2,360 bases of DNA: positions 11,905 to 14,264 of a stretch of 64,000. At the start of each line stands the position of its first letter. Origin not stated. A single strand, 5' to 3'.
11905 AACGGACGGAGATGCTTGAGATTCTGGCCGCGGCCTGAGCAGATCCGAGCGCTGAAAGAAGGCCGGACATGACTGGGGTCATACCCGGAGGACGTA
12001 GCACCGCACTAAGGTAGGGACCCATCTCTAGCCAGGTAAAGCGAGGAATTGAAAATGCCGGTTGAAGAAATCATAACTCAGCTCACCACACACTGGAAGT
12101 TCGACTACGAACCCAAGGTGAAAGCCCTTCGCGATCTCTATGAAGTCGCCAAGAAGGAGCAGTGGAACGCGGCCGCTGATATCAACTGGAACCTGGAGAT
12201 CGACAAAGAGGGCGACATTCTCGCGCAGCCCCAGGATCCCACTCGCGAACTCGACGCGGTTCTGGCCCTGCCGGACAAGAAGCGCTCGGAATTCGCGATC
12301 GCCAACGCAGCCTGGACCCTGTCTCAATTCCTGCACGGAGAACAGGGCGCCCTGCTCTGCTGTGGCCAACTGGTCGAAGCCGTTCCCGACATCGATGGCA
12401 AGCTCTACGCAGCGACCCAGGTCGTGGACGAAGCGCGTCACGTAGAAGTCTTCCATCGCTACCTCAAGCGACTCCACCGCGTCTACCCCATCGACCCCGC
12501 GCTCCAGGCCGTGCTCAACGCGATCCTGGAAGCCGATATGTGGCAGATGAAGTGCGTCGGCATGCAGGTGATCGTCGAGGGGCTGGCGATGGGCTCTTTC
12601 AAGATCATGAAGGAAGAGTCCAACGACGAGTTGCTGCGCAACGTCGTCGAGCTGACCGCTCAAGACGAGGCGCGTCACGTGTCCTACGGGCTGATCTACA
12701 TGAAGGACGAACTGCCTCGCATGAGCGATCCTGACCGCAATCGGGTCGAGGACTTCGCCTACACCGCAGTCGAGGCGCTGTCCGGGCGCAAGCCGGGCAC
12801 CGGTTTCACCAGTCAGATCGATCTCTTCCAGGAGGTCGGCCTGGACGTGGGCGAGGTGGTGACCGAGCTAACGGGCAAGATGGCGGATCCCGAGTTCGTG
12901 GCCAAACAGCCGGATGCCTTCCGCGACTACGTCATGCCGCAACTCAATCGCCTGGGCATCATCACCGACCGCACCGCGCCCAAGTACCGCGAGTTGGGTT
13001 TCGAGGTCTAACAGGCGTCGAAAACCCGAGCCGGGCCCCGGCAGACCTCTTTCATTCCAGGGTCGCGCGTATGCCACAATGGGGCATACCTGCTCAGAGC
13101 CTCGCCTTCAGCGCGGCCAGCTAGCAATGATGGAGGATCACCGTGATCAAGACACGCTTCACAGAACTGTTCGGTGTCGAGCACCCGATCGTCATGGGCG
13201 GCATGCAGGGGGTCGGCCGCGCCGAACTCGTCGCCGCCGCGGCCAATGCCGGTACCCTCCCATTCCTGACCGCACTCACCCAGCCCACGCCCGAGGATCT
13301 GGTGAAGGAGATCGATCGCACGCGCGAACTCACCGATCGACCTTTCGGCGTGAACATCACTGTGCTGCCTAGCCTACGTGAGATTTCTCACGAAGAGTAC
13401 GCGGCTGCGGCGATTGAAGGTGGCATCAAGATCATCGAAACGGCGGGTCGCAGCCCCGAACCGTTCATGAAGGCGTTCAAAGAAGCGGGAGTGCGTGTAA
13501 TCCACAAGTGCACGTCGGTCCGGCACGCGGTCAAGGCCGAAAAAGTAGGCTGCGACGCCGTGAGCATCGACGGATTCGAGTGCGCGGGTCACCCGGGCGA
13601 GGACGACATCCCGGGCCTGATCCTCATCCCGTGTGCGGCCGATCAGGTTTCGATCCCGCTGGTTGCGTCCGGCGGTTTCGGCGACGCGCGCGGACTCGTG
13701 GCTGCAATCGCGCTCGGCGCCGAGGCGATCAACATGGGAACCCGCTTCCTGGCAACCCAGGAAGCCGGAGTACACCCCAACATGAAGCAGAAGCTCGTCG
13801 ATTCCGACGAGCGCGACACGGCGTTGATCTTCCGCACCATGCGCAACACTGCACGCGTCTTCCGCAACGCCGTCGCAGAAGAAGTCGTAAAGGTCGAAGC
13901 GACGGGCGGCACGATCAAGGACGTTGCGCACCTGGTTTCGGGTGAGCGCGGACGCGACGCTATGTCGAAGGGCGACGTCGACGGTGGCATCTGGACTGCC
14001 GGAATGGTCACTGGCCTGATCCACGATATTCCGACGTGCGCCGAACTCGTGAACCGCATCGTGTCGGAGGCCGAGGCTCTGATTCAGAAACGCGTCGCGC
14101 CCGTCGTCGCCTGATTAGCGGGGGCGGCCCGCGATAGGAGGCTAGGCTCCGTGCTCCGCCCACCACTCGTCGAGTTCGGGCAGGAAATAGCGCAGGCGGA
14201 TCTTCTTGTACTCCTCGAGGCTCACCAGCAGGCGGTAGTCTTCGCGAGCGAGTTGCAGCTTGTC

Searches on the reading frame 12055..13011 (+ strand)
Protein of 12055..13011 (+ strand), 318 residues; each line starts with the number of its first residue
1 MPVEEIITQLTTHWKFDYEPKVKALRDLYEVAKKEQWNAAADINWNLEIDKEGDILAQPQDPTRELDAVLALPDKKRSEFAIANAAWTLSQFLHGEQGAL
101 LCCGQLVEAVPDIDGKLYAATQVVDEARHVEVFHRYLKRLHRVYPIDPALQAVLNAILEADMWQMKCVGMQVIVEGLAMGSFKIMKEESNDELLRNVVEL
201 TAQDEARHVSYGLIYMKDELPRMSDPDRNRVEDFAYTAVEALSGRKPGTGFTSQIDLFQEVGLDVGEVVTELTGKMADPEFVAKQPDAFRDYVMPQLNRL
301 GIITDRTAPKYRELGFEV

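Call 9: search_protein_families(library=pfam, max_evalue=1, proteins=[window:12055-13008:+])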
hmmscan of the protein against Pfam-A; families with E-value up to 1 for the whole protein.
seq(318 aa): 4 families
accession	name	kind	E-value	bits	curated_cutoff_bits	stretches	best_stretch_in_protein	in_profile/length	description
PF11583.14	AurF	-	2.3e-13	50.4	29.6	1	23-241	6-232/282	P-aminobenzoate N-oxygenase AurF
PF04305.20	DUF455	-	0.0085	16.1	34.3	1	21-217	8-201/247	Protein of unknown function (DUF455)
PF11266.14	Ald_deCOase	-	0.0099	16.2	28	1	104-221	30-150/218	Long-chain fatty aldehyde decarbonylase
PF17650.6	RACo_linker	-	0.16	12.2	26.2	0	4-43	32-69/86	RACo linker region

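Call 10: search_protein_families(library=ncbifam, max_evalue=1, proteins=[window:12055-13008:+])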
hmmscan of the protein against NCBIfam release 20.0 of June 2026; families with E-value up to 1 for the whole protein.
seq(318 aa): 4 families
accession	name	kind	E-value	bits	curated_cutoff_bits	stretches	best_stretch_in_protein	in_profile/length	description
NF006200.0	PRK08326.1-3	equivalog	2e-08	33.8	194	1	90-216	74-224/321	R2-like ligand-binding oxidase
NF006202.0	PRK08326.1-5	equivalog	0.00018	20.9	315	2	173-216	169-211/297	R2-like ligand-binding oxidase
NF006198.0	PRK08326.1-1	subfamily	0.0013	18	274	1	115-214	97-219/308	R2-like ligand-binding oxidase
TIGR04059.1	Ald_deCOase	equivalog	0.017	15.1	222.65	1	165-222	95-152/220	aldehyde oxygenase (deformylating)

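Call 14: find_encoding_contigs(protein=window:12055-13011:+, flank=10000, max_places=3)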
Protein window:12055-13011:+ (318 aa): no gene with exactly this product is on record in the collection.

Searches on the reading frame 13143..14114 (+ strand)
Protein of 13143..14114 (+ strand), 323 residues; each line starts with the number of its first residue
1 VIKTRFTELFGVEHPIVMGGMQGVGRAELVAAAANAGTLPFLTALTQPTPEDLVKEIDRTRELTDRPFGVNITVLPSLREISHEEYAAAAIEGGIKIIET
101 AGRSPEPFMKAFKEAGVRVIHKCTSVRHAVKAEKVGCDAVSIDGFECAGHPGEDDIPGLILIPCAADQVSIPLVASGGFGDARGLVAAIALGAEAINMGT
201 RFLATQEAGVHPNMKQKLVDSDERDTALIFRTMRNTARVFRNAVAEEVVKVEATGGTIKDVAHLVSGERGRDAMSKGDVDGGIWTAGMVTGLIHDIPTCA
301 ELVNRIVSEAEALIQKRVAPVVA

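Call 17: search_protein_families(library=pfam, max_evalue=0.001, proteins=[window:13143-14114:+])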
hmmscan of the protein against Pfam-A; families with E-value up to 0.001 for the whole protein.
window:13143-14114:+ (323 aa): 2 families
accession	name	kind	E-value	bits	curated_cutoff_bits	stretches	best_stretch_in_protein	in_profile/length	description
PF03060.21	NMO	-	1.4e-54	186.2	28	1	4-308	2-330/331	Nitronate monooxygenase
PF00478.31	IMPDH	-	3.7e-07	29.9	25.6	1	164-214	201-251/345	IMP dehydrogenase / GMP reductase domain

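Call 74: search_protein_families(library=ncbifam, max_evalue=0.01, proteins=[window:13143-14114:+])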
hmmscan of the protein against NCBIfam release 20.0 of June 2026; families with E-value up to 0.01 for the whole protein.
window:13143-14114:+ (323 aa): 7 families
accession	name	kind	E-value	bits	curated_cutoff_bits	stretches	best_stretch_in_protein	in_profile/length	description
TIGR03151.1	enACPred_II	equivalog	1e-72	245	453.1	1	3-316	1-306/307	enoyl-[acyl-carrier-protein] reductase FabK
TIGR02814.1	pfaD_fam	subfamily_domain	2.1e-09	36.7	449.25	2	5-116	10-123/444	PfaD family polyunsaturated fatty acid/polyketide biosynthesis protein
TIGR01302.1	IMP_dehydrog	equivalog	2.9e-05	23.1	481.5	1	165-210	322-367/450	IMP dehydrogenase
TIGR02151.1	IPP_isom_2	equivalog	0.00027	20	281.3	1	165-209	254-299/338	type 2 isopentenyl-diphosphate Delta-isomerase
NF002231.0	PRK01130.1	subfamily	0.00028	20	189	1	102-201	112-212/230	putative N-acetylmannosamine-6-phosphate 2-epimerase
TIGR03572.1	WbuZ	equivalog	0.00095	18.6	299.7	1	161-202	188-230/232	glycosyl amidation-associated protein WbuZ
NF038364.1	AglZ_HisF2_fam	equivalog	0.0071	15.8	310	0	122-203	150-229/248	AglZ/HisF2 family acetamidino modification protein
